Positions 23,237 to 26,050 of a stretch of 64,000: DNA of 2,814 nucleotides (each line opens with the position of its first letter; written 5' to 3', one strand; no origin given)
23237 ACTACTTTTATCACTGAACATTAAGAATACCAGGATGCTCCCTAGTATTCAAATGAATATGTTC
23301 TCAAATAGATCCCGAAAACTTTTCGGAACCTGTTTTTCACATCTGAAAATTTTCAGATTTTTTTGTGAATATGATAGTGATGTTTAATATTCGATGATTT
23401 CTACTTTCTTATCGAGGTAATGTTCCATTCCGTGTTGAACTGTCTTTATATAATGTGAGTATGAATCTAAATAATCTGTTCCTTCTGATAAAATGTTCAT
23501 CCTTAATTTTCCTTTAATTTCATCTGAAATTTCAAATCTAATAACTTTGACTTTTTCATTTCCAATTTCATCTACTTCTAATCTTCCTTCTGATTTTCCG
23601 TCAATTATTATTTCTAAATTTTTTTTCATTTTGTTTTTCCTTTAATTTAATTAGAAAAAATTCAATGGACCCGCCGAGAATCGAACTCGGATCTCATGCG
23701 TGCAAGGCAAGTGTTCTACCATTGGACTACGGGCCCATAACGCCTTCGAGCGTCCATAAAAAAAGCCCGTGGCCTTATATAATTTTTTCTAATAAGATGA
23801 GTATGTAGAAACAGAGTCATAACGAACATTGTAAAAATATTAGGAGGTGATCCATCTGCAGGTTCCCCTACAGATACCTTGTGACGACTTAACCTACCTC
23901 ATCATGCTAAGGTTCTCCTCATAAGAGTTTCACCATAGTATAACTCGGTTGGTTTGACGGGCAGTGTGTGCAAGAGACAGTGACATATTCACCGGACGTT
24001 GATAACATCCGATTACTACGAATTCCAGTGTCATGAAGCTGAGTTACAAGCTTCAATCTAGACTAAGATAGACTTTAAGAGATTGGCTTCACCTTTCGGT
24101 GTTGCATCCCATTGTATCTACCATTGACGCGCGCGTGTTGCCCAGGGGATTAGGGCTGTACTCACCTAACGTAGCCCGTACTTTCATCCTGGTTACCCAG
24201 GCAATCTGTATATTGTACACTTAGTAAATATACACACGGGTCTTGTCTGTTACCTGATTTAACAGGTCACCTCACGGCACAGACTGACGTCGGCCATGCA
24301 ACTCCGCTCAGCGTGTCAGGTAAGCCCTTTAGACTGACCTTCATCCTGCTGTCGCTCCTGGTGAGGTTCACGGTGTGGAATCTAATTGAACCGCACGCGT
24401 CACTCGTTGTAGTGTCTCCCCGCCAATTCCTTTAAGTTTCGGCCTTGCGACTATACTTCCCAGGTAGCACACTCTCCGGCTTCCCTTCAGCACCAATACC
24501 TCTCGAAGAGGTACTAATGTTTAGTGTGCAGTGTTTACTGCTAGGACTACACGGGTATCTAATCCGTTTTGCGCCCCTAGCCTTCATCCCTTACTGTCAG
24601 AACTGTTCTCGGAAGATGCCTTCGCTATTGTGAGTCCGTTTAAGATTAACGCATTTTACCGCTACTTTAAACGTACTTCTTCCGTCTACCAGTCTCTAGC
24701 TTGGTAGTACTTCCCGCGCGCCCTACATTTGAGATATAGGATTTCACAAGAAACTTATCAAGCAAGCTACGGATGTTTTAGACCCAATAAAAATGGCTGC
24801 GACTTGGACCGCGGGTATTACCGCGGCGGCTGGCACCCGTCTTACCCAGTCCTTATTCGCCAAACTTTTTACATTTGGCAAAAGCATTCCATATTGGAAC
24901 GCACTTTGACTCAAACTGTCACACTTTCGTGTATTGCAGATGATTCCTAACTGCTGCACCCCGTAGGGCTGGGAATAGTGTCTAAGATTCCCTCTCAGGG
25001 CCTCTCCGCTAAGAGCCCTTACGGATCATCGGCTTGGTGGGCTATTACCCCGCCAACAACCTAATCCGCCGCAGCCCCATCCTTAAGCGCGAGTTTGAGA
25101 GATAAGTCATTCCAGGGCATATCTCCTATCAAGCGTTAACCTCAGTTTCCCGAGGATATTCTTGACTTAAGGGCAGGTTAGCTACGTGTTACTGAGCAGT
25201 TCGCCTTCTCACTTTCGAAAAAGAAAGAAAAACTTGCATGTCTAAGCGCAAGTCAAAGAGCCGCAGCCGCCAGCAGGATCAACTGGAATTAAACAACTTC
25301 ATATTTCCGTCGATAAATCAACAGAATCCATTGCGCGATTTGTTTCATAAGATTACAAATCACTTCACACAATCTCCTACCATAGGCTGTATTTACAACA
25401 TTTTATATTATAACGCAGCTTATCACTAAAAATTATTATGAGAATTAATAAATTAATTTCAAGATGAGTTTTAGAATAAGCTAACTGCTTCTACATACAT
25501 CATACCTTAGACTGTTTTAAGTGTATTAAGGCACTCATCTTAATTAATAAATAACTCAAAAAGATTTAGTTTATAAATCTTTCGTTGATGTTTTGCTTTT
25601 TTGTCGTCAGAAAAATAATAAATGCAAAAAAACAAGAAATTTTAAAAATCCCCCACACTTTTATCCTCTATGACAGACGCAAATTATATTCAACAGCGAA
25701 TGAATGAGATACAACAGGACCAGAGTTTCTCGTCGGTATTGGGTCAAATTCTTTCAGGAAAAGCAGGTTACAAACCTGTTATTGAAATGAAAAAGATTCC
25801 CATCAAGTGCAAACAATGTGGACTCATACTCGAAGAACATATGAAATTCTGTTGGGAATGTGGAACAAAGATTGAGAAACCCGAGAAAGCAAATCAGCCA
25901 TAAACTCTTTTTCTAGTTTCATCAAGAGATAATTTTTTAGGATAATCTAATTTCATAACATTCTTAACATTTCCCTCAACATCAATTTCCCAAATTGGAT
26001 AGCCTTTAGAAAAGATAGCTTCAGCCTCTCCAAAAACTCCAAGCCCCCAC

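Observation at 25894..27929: Five translationally coupled tandem paralogs of an unrecognised ~100-aa family, plus a 151-aa partner, directly downstream of rps2 and beside the rRNA operon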

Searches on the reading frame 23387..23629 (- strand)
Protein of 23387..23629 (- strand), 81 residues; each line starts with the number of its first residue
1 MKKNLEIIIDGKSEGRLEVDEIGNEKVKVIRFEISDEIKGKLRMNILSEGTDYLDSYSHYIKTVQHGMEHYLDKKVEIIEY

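Call 4: search_protein_families(library=pfam, proteins=[window:23387-23629:-], max_evalue=1)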
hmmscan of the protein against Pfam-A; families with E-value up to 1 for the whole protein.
window:23387-23629:- (81 aa): 0 families

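Call 85: search_protein_families(library=pfam, proteins=[window:23387-23629:-], max_evalue=0.5)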
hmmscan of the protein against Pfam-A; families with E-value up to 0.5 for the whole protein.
window:23387-23629:- (81 aa): 0 families

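Call 89: find_homologous_proteins(query=window:23387-23629:-)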
Query window:23387-23629:- (81 aa): 3 proteins with E <= 0.001 among 5 candidates.
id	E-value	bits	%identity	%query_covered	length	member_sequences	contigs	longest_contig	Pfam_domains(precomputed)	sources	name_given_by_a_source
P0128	1.0e-43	164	100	100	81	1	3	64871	-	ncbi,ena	-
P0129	6.4e-28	114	69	100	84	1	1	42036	-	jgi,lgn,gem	-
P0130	8.4e-24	101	63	99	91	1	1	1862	-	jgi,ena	-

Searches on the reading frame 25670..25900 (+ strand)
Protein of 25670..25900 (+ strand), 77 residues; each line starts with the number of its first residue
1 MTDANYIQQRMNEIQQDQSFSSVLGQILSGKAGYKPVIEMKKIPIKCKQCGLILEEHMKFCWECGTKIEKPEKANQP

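Call 4: search_protein_families(library=pfam, proteins=[window:25670-25900:+], max_evalue=1)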
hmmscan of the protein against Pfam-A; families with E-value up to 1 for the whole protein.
window:25670-25900:+ (77 aa): 12 families
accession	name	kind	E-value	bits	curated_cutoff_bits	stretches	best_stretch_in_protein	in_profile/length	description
PF13240.11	Zn_Ribbon_1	-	4.5e-05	23.5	25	2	46-67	1-22/23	zinc-ribbon domain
PF12773.13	DZR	-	0.00028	21.4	27.3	1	47-69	1-23/45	Double zinc ribbon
PF17032.10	Zn_ribbon_15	-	0.001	20.3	28.9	1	38-70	29-64/73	zinc-ribbon family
PF13248.11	Zn_ribbon_3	-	0.001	18.9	27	1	45-68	3-26/26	zinc-ribbon domain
PF24460.1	DUF7575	-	0.011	15.5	28.5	1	45-69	4-28/28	Domain of unknown function (DUF7575)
PF08271.17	Zn_Ribbon_TF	-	0.012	15.6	29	0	47-57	22-32/43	TFIIB zinc-binding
PF03604.18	Zn_ribbon_RPAB4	-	0.041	14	24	1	42-51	15-24/32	DNA directed RNA polymerase, 7 kDa subunit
PF14803.11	Zn_ribbon_Nudix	-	0.051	13.9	25.6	0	59-69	1-11/34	Nudix N-terminal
PF01155.25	HypA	-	0.064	13.7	28.9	1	36-67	62-95/112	Hydrogenase/urease nickel incorporation, metallochaperone, hypA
PF25829.1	DUF7953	-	0.072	13.6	27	1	28-59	48-77/114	Domain of unknown function (DUF7953)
PF16919.11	PknG_rubred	-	0.12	12.8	28.5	1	54-71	32-49/74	Protein kinase G rubredoxin domain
PF14149.11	YhfH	-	0.44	10.9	27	1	58-70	13-25/37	YhfH-like protein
